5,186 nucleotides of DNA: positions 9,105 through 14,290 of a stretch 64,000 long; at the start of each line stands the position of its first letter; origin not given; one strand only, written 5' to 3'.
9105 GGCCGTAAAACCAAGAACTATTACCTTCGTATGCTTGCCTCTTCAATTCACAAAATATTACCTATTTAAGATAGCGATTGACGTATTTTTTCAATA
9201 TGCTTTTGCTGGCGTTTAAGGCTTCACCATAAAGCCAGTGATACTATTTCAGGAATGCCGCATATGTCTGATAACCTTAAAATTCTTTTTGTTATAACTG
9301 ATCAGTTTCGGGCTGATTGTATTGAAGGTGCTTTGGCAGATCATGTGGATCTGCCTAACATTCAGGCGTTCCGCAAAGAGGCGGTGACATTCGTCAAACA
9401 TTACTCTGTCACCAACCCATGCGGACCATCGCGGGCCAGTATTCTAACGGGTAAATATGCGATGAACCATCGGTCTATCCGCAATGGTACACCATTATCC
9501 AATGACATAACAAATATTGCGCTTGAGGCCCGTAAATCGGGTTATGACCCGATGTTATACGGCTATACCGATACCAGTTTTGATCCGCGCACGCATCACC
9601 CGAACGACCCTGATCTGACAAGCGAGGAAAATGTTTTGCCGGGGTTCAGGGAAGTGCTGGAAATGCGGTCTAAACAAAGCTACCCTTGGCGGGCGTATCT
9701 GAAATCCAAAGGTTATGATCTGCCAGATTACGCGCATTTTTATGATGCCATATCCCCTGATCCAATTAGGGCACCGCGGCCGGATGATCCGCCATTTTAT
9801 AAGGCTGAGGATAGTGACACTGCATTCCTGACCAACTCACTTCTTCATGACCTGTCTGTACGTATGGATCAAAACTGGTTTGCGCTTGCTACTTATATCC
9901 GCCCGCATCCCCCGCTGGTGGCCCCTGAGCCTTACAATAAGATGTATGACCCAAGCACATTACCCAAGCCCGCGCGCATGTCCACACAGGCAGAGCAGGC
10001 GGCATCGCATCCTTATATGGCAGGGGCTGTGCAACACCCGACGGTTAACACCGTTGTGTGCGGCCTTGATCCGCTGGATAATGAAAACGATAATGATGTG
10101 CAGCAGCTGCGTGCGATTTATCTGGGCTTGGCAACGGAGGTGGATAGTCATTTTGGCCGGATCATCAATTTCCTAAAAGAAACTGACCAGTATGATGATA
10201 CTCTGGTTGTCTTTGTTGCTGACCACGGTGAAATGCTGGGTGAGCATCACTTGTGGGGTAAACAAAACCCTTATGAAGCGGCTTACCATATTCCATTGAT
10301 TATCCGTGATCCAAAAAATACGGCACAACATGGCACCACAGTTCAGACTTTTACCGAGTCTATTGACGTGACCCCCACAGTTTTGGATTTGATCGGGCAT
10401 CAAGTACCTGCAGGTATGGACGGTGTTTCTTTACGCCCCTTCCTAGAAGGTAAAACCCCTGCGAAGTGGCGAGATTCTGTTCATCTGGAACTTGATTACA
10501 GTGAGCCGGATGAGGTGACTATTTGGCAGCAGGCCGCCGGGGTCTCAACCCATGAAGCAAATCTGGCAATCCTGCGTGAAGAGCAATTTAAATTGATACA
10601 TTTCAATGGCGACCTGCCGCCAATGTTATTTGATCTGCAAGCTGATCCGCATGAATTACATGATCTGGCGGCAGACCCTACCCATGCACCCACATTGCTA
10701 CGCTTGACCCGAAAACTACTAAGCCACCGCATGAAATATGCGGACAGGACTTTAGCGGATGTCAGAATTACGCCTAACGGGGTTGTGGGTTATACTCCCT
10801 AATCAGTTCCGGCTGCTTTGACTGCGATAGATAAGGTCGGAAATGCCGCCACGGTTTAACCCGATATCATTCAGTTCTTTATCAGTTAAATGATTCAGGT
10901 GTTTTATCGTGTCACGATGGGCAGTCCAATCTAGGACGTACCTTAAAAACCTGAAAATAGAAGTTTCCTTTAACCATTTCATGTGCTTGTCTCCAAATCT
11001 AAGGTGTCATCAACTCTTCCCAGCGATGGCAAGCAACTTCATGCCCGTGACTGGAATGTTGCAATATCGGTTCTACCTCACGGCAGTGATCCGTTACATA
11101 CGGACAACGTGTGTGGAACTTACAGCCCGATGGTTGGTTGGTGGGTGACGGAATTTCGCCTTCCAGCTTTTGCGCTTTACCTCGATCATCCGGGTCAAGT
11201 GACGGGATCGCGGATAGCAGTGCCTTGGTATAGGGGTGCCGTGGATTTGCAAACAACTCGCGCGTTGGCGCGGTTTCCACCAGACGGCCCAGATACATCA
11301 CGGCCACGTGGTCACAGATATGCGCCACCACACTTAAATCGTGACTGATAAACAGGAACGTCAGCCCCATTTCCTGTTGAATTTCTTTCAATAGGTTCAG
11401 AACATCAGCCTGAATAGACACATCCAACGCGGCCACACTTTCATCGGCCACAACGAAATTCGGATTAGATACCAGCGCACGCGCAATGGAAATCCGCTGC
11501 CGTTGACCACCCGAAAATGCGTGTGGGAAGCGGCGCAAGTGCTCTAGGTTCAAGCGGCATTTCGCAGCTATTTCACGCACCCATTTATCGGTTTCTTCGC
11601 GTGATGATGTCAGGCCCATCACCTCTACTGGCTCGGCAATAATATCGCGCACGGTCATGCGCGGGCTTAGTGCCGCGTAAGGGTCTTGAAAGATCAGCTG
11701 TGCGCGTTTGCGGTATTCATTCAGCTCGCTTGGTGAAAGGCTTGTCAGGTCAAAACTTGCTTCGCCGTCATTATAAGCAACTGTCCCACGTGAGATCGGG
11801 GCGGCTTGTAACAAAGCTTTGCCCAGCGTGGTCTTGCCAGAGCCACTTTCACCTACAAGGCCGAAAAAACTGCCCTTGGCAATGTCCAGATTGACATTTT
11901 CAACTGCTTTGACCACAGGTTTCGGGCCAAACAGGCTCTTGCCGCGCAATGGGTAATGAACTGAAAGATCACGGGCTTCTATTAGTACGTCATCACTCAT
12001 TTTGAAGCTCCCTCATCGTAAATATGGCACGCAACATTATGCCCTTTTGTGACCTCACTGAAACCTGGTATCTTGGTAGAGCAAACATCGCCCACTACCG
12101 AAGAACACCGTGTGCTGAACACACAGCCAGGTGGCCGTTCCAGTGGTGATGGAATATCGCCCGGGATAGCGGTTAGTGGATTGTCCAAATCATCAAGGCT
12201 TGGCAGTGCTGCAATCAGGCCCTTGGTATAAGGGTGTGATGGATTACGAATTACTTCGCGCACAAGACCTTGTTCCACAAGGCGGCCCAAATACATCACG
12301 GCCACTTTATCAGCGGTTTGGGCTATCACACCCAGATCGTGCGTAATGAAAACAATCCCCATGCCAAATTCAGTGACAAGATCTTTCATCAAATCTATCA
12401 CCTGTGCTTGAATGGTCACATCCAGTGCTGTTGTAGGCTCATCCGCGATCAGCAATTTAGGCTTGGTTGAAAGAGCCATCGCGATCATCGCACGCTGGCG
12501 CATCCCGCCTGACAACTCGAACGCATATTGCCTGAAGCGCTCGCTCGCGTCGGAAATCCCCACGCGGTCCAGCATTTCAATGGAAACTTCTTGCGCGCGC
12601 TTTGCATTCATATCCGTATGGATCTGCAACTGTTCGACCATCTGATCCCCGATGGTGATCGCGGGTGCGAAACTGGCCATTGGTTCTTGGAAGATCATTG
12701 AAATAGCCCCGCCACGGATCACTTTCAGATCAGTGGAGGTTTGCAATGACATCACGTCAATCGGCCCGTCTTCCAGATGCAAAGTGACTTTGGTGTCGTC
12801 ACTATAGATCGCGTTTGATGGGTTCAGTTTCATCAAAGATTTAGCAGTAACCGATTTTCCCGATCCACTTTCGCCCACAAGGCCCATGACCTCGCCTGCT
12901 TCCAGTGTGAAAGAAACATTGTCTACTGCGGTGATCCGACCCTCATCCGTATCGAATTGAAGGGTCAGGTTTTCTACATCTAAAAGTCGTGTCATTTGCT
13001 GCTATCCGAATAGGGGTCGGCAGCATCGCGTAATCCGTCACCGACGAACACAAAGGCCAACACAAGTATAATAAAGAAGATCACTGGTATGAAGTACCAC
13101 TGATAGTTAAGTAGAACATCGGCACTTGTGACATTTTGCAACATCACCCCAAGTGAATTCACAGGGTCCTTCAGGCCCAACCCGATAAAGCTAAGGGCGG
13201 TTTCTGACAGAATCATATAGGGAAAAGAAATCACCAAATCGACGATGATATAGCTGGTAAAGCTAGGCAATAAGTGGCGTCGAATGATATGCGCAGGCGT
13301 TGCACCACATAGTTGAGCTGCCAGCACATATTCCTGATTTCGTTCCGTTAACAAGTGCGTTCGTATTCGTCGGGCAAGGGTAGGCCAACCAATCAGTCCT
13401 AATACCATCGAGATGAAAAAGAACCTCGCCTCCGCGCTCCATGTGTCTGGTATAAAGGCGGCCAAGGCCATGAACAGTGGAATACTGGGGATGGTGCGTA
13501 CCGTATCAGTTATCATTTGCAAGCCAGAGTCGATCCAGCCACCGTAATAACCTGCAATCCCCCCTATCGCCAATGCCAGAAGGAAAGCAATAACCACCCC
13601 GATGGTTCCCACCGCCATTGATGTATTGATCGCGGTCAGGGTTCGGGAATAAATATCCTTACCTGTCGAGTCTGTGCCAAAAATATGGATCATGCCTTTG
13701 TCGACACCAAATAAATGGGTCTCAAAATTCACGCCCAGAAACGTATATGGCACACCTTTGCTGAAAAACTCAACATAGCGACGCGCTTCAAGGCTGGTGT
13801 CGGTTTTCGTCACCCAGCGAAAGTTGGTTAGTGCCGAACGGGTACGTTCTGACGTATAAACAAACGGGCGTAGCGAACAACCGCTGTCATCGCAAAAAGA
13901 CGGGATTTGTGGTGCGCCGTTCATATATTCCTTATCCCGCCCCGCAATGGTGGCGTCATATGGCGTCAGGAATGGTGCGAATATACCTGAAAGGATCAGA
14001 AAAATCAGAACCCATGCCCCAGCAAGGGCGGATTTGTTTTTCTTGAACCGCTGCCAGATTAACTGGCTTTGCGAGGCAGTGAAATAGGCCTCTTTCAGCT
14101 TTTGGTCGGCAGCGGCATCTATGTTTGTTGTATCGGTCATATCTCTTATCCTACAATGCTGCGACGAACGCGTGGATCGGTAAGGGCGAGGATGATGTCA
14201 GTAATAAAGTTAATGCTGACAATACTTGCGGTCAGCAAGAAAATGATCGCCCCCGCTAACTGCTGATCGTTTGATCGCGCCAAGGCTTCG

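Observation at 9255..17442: Candidate phosphate-starvation system for organophosphorus uptake and hydrolysis: Pho-box ABC5 operon, DUF1127 and a PMH-like hydrolase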

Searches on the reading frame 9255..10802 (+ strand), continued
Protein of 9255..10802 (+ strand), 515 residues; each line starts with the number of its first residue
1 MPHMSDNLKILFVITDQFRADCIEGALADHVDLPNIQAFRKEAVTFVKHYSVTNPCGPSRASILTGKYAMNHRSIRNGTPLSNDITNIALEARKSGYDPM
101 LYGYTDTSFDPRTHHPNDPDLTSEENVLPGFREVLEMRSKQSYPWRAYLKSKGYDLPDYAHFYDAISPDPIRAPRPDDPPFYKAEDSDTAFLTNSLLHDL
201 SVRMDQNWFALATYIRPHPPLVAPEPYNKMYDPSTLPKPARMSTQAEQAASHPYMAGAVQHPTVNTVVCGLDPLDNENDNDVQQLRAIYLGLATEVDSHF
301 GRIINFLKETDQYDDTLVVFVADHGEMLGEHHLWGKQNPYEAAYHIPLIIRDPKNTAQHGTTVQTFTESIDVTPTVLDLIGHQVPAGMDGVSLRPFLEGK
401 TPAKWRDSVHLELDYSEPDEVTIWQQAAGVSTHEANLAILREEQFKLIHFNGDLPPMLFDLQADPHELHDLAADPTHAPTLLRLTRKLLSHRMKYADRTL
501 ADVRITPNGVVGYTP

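Call 67: get_annotated_region(hit=H20, flank=10000)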
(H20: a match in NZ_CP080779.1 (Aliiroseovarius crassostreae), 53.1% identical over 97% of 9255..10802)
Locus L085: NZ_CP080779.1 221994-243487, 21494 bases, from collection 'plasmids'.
description: Aliiroseovarius crassostreae strain S128 plasmid unnamed1, complete sequence
organism: Aliiroseovarius crassostreae (NCBI taxid 154981)
taxonomy: Bacteria; Pseudomonadota; Alphaproteobacteria; Rhodobacterales; Paracoccaceae; Aliiroseovarius; Aliiroseovarius crassostreae
host: -; source: -; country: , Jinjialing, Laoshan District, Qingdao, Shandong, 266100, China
typing (MOB-suite, as given by PLSDB): non-mobilizable
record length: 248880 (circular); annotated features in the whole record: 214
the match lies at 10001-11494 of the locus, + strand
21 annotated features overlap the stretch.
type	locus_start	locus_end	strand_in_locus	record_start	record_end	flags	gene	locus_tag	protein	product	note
CDS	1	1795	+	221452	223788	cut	-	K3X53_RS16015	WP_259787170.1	Tex family protein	-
CDS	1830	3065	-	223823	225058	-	arsJ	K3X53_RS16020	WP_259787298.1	organoarsenical effux MFS transporter ArsJ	GO:0055085 - transmembrane transport [Evidence IEA]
CDS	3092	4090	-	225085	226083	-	-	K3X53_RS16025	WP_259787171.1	ArsJ-associated glyceraldehyde-3-phosphate dehydrogenase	GO:0006006 - glucose metabolic process [Evidence IEA]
CDS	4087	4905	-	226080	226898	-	-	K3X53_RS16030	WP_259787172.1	helix-turn-helix domain-containing protein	-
CDS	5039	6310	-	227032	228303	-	-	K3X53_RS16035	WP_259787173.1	ABC transporter permease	GO:0055085 - transmembrane transport [Evidence IEA]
CDS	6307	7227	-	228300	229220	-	-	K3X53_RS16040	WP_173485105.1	ABC transporter permease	GO:0055085 - transmembrane transport [Evidence IEA]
CDS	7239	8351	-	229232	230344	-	-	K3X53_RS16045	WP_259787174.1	ABC transporter ATP-binding protein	-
CDS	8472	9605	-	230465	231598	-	-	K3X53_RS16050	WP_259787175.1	extracellular solute-binding protein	-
CDS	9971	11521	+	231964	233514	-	-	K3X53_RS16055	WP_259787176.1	alkaline phosphatase family protein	-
CDS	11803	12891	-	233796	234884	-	modC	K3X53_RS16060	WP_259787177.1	molybdenum ABC transporter ATP-binding protein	GO:0015689 - molybdate ion transport [Evidence IEA]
CDS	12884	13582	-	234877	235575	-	modB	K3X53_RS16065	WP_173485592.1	molybdate ABC transporter permease subunit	GO:0015689 - molybdate ion transport [Evidence IEA]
CDS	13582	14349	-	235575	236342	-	modA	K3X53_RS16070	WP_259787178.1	molybdate ABC transporter substrate-binding protein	GO:0015689 - molybdate ion transport [Evidence IEA]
CDS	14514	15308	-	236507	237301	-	-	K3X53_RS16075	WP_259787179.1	substrate-binding domain-containing protein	-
CDS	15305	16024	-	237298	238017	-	-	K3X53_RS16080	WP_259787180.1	ATP-binding cassette domain-containing protein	-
CDS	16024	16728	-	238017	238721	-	-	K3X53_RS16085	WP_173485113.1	ABC transporter permease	GO:0055085 - transmembrane transport [Evidence IEA]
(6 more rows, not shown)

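Call 68: get_annotated_region(hit=H16, flank=10000)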
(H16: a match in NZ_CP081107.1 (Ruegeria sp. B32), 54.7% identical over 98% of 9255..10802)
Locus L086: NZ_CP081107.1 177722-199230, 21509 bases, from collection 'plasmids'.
description: Ruegeria sp. B32 plasmid unnamed1, complete sequence
organism: Ruegeria sp. B32 (NCBI taxid 2867020)
taxonomy: Bacteria; Pseudomonadota; Alphaproteobacteria; Rhodobacterales; Roseobacteraceae; Ruegeria; Ruegeria sp. B32
host: -; source: -; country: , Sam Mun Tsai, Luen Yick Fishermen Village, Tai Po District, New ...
typing (MOB-suite, as given by PLSDB): non-mobilizable
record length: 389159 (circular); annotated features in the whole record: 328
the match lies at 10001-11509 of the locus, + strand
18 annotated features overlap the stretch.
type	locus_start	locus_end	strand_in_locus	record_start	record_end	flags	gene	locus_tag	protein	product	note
CDS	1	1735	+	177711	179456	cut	-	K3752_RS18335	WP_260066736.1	thiamine pyrophosphate-dependent enzyme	-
CDS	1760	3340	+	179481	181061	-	-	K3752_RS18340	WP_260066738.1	FMN-binding glutamate synthase family protein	GO:0006537 - glutamate biosynthetic process [Evidence IEA]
CDS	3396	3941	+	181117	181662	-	-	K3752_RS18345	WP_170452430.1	RNA polymerase sigma factor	GO:0006352 - DNA-templated transcription initiation [Evidence IEA]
CDS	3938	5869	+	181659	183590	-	-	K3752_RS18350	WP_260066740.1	VWA domain-containing protein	-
CDS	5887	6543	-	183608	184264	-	-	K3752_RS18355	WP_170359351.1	ABC-type transport auxiliary lipoprotein family protein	-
CDS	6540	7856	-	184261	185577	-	-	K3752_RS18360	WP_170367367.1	MlaD family protein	-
CDS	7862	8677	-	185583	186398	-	-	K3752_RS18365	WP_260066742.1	ATP-binding cassette domain-containing protein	-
CDS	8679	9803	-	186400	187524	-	-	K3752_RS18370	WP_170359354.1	MlaE family lipid ABC transporter permease subunit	-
CDS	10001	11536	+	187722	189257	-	-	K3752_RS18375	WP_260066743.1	sulfatase-like hydrolase/transferase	-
CDS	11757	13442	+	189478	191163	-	aspT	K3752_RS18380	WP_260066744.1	aspartate-alanine antiporter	-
CDS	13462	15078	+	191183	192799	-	-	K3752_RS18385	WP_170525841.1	bifunctional aspartate transaminase/aspartate 4-decarboxylase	-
CDS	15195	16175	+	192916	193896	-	bioB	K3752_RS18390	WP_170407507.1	biotin synthase BioB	GO:0009102 - biotin biosynthetic process [Evidence IEA]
CDS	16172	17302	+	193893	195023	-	-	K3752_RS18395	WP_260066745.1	8-amino-7-oxononanoate synthase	GO:0009102 - biotin biosynthetic process [Evidence IEA]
CDS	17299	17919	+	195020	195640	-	bioD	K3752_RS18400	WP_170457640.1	dethiobiotin synthase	GO:0009102 - biotin biosynthetic process [Evidence IEA]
CDS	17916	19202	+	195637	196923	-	bioA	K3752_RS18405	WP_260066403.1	adenosylmethionine--8-amino-7-oxononanoate transaminase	GO:0009102 - biotin biosynthetic process [Evidence IEA]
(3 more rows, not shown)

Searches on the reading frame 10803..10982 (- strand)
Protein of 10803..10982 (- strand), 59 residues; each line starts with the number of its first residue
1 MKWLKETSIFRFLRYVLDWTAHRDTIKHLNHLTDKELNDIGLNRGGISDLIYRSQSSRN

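Call 5: search_protein_families(library=pfam, proteins=[window:10803-10982:-])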
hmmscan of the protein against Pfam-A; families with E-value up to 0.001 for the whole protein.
window:10803-10982:- (59 aa): 2 families
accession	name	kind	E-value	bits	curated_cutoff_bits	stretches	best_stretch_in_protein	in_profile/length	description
PF06568.16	DUF1127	-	1.1e-08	35.1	23.3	1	17-45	6-34/37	Domain of unknown function (DUF1127)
PF22931.4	SAM_TNK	-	0.00077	19.9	25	0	25-50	25-50/56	SAM domain-like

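Call 6: search_protein_families(library=ncbifam, proteins=[window:10803-10982:-])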
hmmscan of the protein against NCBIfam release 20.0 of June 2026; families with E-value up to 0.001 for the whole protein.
window:10803-10982:- (59 aa): 0 families

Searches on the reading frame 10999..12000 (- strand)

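Call 5: search_protein_families(library=pfam, proteins=[window:10999-12000:-])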
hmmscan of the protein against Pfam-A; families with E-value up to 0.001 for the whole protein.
window:10999-12000:- (333 aa): 5 families
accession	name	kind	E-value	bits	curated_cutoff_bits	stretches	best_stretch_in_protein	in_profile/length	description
PF00005.33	ABC_tran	-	7.6e-27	95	25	1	34-189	2-136/137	ABC transporter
PF08352.17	oligo_HPY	-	3.1e-23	82.4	27.1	1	241-306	1-65/65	Oligopeptide/dipeptide transporter, C-terminal region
PF13401.12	AAA_22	-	5.3e-05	24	27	1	45-218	7-121/130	AAA domain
PF13304.12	AAA_21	-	0.00018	22.1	27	0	45-103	1-59/304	AAA domain, putative AbiEii toxin, Type IV TA system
PF02463.25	SMC_N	-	0.00052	19.9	40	0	148-228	130-205/220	RecF/RecN/SMC N terminal domain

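Call 6: search_protein_families(library=ncbifam, proteins=[window:10999-12000:-])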
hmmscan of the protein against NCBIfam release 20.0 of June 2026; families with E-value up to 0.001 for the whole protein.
window:10999-12000:- (333 aa): 188 families (the best 25 are shown)
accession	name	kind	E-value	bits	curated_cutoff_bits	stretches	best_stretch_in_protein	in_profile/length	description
NF008453.0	PRK11308.1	subfamily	1.8e-109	366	408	1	3-330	9-329/334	dipeptide ABC transporter ATP-binding protein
NF011659.0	PRK15079.1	equivalog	2.6e-104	348.5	540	1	4-328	9-332/334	murein tripeptide/oligopeptide ABC transporter ATP binding protein OppF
NF043071.1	DppF_dipep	equivalog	3.4e-97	325.8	660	1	4-325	11-325/331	dipeptide ABC transporter ATP-binding subunit DppF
NF043078.1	MMSYN1_0168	equivalog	2.1e-87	294.3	800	3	152-276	484-608/649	oligopeptide ABC transporter ATP-binding protein OppF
NF007613.0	PRK10261.1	equivalog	7.6e-83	279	1077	1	5-287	312-590/623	glutathione ABC transporter ATP-binding protein GsiA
NF007010.1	PRK09473.1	subfamily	4.2e-68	229.4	575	1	26-328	14-315/318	oligopeptide ABC transporter ATP-binding protein OppD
NF011713.0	PRK15134.1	equivalog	2.5e-66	224.4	834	2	4-188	273-452/529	microcin C ABC transporter ATP-binding protein YejF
TIGR02769.1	nickel_nikE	equivalog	7.6e-65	219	332.55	1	6-274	2-262/265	nickel import ATP-binding protein NikE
NF008246.0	PRK11022.1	equivalog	1.2e-61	208.6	541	1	27-326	17-316/326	dipeptide ABC transporter ATP-binding protein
NF007739.0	PRK10419.1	subfamily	4.4e-58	196.9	354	1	6-273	3-262/268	nickel ABC transporter ATP-binding protein NikE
NF043079.1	MMSYN1_0167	equivalog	2e-57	195.2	740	2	101-320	309-528/561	oligopeptide ABC transporter ATP-binding protein OppD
TIGR02770.1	nickel_nikD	equivalog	2.5e-52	177.5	318.7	1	33-264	2-228/230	nickel import ATP-binding protein NikD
NF011674.0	PRK15093.1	equivalog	1.6e-48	165.5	627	1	27-325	17-322/330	putrescine export ABC transporter ATP-binding protein SapD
NF047576.1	opine_ATP_CntF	equivalog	3.7e-47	160.8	385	1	32-265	19-253/264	staphylopine uptake ABC transporter ATP-binding protein CntF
TIGR02314.1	ABC_MetN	equivalog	5.2e-47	160.5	499.7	1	30-264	18-243/343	methionine ABC transporter ATP-binding protein MetN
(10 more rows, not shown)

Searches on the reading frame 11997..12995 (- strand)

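Call 5: search_protein_families(library=pfam, proteins=[window:11997-12995:-])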
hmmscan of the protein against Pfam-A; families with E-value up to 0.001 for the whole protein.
window:11997-12995:- (332 aa): 4 families
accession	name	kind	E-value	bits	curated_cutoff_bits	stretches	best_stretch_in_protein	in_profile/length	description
PF00005.33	ABC_tran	-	1.5e-26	94.1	25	1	25-189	2-137/137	ABC transporter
PF08352.17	oligo_HPY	-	1.7e-16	60.8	27.1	1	240-300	1-61/65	Oligopeptide/dipeptide transporter, C-terminal region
PF13304.12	AAA_21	-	2.4e-06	28.3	27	1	154-224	231-303/304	AAA domain, putative AbiEii toxin, Type IV TA system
PF02463.25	SMC_N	-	0.00073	19.5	40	0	36-230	26-208/220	RecF/RecN/SMC N terminal domain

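Call 6: search_protein_families(library=ncbifam, proteins=[window:11997-12995:-])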
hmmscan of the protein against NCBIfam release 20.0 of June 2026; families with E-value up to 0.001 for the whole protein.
window:11997-12995:- (332 aa): 186 families (the best 25 are shown)
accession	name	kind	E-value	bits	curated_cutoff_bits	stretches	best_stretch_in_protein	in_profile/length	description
NF007010.1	PRK09473.1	subfamily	5.9e-102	340.7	575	1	4-326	1-314/318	oligopeptide ABC transporter ATP-binding protein OppD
NF043079.1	MMSYN1_0167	equivalog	3.3e-93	313.3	740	2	84-331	294-540/561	oligopeptide ABC transporter ATP-binding protein OppD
NF008246.0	PRK11022.1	equivalog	1.1e-88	297.5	541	1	4-326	3-317/326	dipeptide ABC transporter ATP-binding protein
NF007613.0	PRK10261.1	equivalog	1.8e-86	291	1077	1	3-270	11-278/623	glutathione ABC transporter ATP-binding protein GsiA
NF011713.0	PRK15134.1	equivalog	2.8e-83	280.3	834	1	3-268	4-264/529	microcin C ABC transporter ATP-binding protein YejF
NF008453.0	PRK11308.1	subfamily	5.7e-78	262.5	408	1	17-328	31-328/334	dipeptide ABC transporter ATP-binding protein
TIGR02770.1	nickel_nikD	equivalog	2.8e-73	246.1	318.7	1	24-263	2-228/230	nickel import ATP-binding protein NikD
NF011659.0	PRK15079.1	equivalog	3.9e-72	242.8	540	1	14-324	30-329/334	murein tripeptide/oligopeptide ABC transporter ATP binding protein OppF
NF047576.1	opine_ATP_CntF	equivalog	1e-70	238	385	1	4-267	2-256/264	staphylopine uptake ABC transporter ATP-binding protein CntF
NF047578.1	opine_ATP_CntD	equivalog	3.7e-70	236.2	380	1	4-267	2-256/266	staphylopine uptake ABC transporter ATP-binding protein CntD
NF011674.0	PRK15093.1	equivalog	2e-69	234.3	627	1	4-325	3-323/330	putrescine export ABC transporter ATP-binding protein SapD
NF043071.1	DppF_dipep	equivalog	4.7e-67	226.7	660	1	17-327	32-328/331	dipeptide ABC transporter ATP-binding subunit DppF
NF043078.1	MMSYN1_0168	equivalog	1.2e-53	182.8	800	2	135-266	470-599/649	oligopeptide ABC transporter ATP-binding protein OppF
TIGR02769.1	nickel_nikE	equivalog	3.4e-44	151.3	332.55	1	16-263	19-252/265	nickel import ATP-binding protein NikE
TIGR00972.1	3a0107s01c2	equivalog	9.5e-40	136.5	343.2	1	6-262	3-244/248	phosphate ABC transporter ATP-binding protein PstB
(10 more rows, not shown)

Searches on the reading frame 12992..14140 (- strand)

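Call 5: search_protein_families(library=pfam, proteins=[window:12992-14140:-])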
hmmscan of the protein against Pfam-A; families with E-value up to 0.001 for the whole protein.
window:12992-14140:- (382 aa): 2 families
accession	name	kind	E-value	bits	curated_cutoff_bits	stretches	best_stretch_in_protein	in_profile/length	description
PF00528.27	BPD_transp_1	-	1e-26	94.2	26.4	1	190-376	2-180/184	Binding-protein-dependent transport system inner membrane component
PF12911.12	OppC_N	-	9.7e-16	57.8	23.9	1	23-67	1-43/53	N-terminal TM domain of oligopeptide transport permease C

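Call 6: search_protein_families(library=ncbifam, proteins=[window:12992-14140:-])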
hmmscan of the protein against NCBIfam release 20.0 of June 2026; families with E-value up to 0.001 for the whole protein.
window:12992-14140:- (382 aa): 20 families
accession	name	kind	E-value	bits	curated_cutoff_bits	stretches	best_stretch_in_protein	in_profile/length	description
NF045476.1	Opp4C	equivalog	1.3e-69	234.6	350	2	150-376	55-277/278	oligopeptide ABC transporter permease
NF045475.1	Opp3C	equivalog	2e-53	181.6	450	1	151-376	107-325/328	oligopeptide ABC transporter permease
NF045473.1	Opp1C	equivalog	1.8e-45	155.4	350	1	149-376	45-265/267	nickel/cobalt ABC transporter permease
NF011662.0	PRK15082.1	equivalog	8.8e-44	150.1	484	2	148-377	77-299/303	glutathione ABC transporter permease GsiD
TIGR02790.1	nickel_nikC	equivalog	2e-43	148.8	358.45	1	131-373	23-256/258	nickel ABC transporter permease subunit NikC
NF045474.1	Opp2C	equivalog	3.4e-42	144.7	300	1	149-374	17-235/236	nickel transporter permease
NF008160.0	PRK10913.1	equivalog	1.9e-39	135.9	483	2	149-376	76-296/300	dipeptide ABC transporter permease DppC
NF011935.0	PRK15406.1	equivalog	1.9e-38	132.9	433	1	149-377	79-300/302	oligopeptide ABC transporter permease OppC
NF007738.0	PRK10417.1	equivalog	8.9e-38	130.4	335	1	131-377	33-270/277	nickel ABC transporter permease subunit NikC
NF007376.0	PRK09881.1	equivalog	5.8e-36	124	434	1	151-378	73-293/298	D,D-dipeptide ABC transporter permease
NF043080.1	MMSYN1_0166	equivalog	3.8e-35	121.3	370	1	151-377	82-304/307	oligopeptide ABC transporter permease OppC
NF047573.1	opine_perm_CntC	exception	5.9e-33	114.4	440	1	149-376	49-269/271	staphylopine uptake ABC transporter permease subunit CntC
NF011691.0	PRK15111.1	equivalog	4.4e-28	98.7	379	1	151-373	75-290/296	putrescine export ABC transporter permease SapC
NF011596.0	PRK15021.1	subfamily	2.5e-22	79.4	439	1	116-376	86-337/341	microcin C ABC transporter permease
NF045470.1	Opp2B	equivalog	9.4e-08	31.6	350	1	159-310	79-239/300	nickel ABC transporter permease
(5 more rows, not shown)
